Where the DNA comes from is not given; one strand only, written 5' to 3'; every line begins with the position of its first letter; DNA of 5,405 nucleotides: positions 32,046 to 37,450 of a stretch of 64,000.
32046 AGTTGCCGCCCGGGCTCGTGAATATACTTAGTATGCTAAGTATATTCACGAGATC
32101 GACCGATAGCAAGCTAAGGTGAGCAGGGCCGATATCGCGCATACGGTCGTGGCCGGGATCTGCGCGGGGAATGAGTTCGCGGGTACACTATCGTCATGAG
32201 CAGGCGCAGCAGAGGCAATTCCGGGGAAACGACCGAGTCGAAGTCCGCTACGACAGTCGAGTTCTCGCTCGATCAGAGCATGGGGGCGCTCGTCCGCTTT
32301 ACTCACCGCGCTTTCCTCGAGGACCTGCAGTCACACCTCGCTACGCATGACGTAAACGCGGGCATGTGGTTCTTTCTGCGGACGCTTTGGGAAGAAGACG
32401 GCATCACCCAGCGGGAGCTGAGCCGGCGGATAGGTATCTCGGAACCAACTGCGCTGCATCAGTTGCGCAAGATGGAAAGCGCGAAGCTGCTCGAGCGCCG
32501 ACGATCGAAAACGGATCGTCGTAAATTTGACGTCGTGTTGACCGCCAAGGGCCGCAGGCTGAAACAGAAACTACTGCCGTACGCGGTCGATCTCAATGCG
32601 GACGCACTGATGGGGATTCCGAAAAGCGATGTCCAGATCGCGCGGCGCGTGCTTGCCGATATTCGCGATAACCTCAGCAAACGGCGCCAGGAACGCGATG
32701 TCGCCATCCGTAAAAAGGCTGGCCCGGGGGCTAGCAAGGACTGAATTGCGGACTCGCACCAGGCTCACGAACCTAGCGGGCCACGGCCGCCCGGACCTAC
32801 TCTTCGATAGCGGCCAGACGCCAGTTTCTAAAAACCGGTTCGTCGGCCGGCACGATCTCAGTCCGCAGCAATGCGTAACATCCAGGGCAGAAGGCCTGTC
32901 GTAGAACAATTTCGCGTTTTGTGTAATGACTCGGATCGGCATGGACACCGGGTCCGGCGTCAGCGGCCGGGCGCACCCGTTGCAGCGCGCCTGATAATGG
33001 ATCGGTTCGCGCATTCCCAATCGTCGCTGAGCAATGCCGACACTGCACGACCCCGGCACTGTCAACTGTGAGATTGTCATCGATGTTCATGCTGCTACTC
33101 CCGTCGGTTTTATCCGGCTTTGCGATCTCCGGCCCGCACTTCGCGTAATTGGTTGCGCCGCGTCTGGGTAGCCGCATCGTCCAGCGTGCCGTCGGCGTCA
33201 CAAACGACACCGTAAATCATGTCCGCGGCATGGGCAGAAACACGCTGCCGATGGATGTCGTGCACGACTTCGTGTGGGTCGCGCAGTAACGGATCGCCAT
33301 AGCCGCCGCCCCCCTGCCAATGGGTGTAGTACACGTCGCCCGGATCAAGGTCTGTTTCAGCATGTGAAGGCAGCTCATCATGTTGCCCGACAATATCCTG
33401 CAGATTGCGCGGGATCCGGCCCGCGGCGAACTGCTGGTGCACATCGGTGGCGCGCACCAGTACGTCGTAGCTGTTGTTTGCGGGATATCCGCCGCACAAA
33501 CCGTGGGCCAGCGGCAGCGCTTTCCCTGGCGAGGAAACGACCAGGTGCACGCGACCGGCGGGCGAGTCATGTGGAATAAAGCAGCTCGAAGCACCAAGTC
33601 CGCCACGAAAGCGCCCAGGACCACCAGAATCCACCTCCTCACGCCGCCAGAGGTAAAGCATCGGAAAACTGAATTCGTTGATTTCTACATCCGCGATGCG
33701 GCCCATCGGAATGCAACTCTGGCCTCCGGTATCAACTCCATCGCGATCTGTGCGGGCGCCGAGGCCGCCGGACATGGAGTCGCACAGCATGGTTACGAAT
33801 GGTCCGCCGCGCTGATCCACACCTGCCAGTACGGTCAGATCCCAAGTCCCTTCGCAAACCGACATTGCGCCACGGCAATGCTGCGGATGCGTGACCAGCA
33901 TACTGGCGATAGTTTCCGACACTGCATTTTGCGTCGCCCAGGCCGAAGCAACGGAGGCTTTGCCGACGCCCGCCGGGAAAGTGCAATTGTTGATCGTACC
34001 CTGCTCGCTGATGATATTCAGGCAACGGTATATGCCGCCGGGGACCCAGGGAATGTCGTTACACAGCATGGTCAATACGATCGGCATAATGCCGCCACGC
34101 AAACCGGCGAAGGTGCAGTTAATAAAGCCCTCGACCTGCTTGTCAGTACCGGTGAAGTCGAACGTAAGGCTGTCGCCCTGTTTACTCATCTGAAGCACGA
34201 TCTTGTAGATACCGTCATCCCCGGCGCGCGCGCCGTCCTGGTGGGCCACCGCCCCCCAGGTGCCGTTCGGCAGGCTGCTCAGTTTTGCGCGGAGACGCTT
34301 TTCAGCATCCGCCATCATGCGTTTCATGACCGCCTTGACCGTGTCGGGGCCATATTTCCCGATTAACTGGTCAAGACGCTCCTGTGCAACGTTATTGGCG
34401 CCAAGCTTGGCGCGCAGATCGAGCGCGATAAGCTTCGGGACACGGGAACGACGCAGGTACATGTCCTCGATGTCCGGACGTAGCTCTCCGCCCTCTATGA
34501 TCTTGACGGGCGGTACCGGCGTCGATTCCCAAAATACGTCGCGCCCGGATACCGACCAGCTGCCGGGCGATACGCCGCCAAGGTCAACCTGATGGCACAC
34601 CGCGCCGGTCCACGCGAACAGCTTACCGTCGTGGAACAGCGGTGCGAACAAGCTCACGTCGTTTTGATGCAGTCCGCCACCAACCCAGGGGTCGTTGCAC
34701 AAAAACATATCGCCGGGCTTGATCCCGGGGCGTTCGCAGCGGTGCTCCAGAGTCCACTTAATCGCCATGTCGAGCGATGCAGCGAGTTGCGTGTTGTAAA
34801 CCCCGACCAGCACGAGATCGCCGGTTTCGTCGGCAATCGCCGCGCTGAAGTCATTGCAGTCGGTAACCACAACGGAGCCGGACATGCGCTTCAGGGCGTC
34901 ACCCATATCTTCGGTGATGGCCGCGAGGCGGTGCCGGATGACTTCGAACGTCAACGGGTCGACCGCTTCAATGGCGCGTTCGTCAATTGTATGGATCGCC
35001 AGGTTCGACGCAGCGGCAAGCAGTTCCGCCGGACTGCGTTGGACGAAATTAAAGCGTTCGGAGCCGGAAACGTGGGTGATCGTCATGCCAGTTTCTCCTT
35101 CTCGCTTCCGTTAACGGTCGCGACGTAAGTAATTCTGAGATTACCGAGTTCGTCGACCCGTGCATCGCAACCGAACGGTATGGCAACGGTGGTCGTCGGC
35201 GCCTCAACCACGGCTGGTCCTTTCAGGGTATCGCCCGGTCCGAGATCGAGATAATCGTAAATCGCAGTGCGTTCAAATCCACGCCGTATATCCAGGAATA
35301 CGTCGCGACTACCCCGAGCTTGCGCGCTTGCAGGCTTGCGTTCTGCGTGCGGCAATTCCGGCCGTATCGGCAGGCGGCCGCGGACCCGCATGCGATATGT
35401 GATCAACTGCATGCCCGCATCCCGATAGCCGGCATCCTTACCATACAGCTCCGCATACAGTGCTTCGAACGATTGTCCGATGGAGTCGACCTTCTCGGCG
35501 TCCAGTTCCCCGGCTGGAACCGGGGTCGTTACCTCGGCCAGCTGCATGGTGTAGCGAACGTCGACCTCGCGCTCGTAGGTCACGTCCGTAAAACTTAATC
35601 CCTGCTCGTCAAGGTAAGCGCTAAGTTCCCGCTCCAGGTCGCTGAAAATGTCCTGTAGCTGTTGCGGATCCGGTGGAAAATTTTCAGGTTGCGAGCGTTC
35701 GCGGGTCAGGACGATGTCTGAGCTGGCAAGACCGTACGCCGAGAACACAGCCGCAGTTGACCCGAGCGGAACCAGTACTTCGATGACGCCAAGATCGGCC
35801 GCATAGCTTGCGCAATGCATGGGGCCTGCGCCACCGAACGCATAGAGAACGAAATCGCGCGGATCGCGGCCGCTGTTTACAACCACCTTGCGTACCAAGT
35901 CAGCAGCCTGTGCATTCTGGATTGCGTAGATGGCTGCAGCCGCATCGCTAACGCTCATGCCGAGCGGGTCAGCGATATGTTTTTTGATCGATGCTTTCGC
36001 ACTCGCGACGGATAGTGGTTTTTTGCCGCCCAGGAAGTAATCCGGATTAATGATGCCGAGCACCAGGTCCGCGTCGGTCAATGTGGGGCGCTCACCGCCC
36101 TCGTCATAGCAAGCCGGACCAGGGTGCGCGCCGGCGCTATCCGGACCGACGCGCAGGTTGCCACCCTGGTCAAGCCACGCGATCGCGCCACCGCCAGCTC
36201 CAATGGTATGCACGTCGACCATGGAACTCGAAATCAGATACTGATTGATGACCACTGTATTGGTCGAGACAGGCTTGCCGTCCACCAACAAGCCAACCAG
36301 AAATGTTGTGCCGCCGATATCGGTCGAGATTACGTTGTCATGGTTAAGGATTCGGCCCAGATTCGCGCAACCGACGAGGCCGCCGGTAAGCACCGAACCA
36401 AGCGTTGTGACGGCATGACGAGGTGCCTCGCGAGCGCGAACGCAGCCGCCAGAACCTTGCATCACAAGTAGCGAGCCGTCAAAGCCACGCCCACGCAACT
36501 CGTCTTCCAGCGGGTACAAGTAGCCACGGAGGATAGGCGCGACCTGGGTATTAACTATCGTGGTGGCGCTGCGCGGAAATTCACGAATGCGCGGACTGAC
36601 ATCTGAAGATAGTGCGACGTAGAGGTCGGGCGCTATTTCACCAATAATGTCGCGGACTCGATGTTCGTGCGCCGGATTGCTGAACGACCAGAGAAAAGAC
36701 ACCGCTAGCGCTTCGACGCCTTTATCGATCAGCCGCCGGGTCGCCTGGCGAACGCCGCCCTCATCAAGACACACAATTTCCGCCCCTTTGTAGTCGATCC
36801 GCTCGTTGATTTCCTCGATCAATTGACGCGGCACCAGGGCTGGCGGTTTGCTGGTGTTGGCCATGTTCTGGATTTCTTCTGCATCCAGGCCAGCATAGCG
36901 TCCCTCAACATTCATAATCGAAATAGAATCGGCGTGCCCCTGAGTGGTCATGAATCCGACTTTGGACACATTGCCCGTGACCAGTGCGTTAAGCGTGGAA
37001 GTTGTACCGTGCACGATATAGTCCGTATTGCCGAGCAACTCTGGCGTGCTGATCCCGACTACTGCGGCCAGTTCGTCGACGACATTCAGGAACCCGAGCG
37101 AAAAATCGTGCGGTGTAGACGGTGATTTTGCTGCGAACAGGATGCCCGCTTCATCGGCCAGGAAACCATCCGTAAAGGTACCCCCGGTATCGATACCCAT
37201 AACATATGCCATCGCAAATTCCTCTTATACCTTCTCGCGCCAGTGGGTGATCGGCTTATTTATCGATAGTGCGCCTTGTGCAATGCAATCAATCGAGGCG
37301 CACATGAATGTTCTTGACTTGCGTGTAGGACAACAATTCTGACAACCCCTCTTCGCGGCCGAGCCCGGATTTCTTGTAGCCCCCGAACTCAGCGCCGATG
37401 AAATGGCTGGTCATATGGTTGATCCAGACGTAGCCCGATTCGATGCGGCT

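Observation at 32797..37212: Three-subunit hydantoinase/acetone-carboxylase-family enzyme (HyuA-like, HyuB-like, small Cys-rich subunit) as island cargo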

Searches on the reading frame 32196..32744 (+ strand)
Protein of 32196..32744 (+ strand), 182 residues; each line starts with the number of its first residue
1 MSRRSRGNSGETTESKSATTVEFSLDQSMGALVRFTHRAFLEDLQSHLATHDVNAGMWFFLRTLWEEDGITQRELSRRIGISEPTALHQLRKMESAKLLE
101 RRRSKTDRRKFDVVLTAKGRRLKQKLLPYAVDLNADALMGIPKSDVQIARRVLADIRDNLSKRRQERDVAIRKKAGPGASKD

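Call 5: search_protein_families(library=pfam, proteins=[window:32196-32744:+], max_evalue=0.01)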
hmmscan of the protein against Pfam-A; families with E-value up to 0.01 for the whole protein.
window:32196-32744:+ (182 aa): 12 families
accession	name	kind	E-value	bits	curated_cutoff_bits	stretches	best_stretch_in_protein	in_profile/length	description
PF01047.28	MarR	-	1.1e-11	44.9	24.6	1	57-110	5-58/59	MarR family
PF13412.12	HTH_24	-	3.6e-09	36.5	21.9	1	61-98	9-46/48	Winged helix-turn-helix DNA-binding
PF12802.13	MarR_2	-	7.7e-09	36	27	1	66-109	16-60/61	MarR family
PF12840.13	HTH_20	-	7.9e-07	29.4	27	1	61-102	10-51/51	Helix-turn-helix domain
PF22381.2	Staph_reg_Sar_Rot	-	3.1e-06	27.6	27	1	58-126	17-85/85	Transcriptional regulator SarA/Rot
PF13463.12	HTH_27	-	6.4e-05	23.6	22.2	1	60-119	8-68/68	Winged helix DNA-binding domain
PF01638.23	HxlR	-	0.00012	22.3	20.8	1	73-126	22-76/91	HxlR-like helix-turn-helix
PF13545.12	HTH_Crp_2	-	0.00086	19.7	27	1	70-103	23-57/70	Crp-like helix-turn-helix domain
PF01022.26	HTH_5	-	0.0054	17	22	1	73-99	19-45/47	Bacterial regulatory protein, arsR family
PF04967.18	HTH_10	-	0.0064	16.7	23.1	0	70-95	24-49/53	HTH DNA binding domain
PF01978.25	TrmB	-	0.0093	16.2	25.6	0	63-110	16-61/68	Sugar-specific transcriptional regulator TrmB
PF09339.16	HTH_IclR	-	0.0096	16.1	22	0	62-102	10-51/52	IclR helix-turn-helix domain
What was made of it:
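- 32196..32744 (+): MarR-family regulator, convergent with the gamma gene and divergent from the aldolase gene. Pfam MarR 1.1e-11 (call 5).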

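Call 6: search_protein_families(library=ncbifam, proteins=[window:32196-32744:+], max_evalue=0.01)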
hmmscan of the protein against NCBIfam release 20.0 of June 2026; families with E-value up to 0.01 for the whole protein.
window:32196-32744:+ (182 aa): 14 families
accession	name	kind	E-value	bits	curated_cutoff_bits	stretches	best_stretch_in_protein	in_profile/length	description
TIGR02337.1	HpaR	equivalog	2.4e-11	43.6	121.2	1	42-128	15-101/130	homoprotocatechuate degradation operon regulator HpaR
TIGR04472.1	reg_rSAM_mob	hypoth_equivalog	2.7e-11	43.7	240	1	54-164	30-140/141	radical SAM mobile pair system MarR family transcriptional regulator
NF052638.1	TransRegOhrRVib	equivalog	5.5e-10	39.1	200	1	21-126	11-108/141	transcriptional regulator OhrR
NF053777.1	Saro0803TransReg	equivalog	1.4e-09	37.7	200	1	24-123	6-105/140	Saro_0803 family transcriptional regulator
NF002926.0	PRK03573.1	equivalog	2.8e-09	37.1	120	1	25-162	5-139/144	transcriptional regulator SlyA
NF045593.1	bilirub_TF_BilQ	equivalog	6.2e-09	35.7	125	1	32-139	7-114/135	bilirubin utilization transcriptional regulator BilQ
NF008122.0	PRK10870.1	equivalog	3.3e-07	30.2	157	1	36-130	36-132/176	transcriptional repressor MprA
NF050133.1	TransRegFabT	equivalog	7.3e-06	26.3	200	1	67-160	41-134/138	fatty acid biosynthesis transcriptional regulator FabT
NF033788.1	HTH_metalloreg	subfamily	6.8e-05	22.6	55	1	61-104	17-60/77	metalloregulator ArsR/SmtB family transcription factor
NF053814.1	teico_TcaR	equivalog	0.00016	21.8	170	1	60-160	43-145/151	MarR family transcriptional regulator TcaR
NF047395.1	TransRegLtdR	equivalog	0.0008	19.1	250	1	31-125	25-121/166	transcriptional regulator LdtR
TIGR01889.1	Staph_reg_Sar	paralog_domain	0.00088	19.6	62.6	1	67-127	41-101/109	staphylococcal accessory regulator family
TIGR01884.1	cas_HTH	subfamily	0.0022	17.4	60.2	1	61-108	148-195/202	CRISPR-associated CARF protein Csa3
NF008273.0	PRK11050.1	equivalog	0.0065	16.1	153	0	72-125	57-104/156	manganese-binding transcriptional regulator MntR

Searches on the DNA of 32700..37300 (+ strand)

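Call 8: search_dna_similar(query=window:32700-37300:+, collection=plasmids, mode=near, max_rows=15)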
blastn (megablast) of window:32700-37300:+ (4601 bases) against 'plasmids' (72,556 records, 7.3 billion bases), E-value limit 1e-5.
No match.
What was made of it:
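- Tried and rejected: Near-identical DNA on plasmids: none found (call 8).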
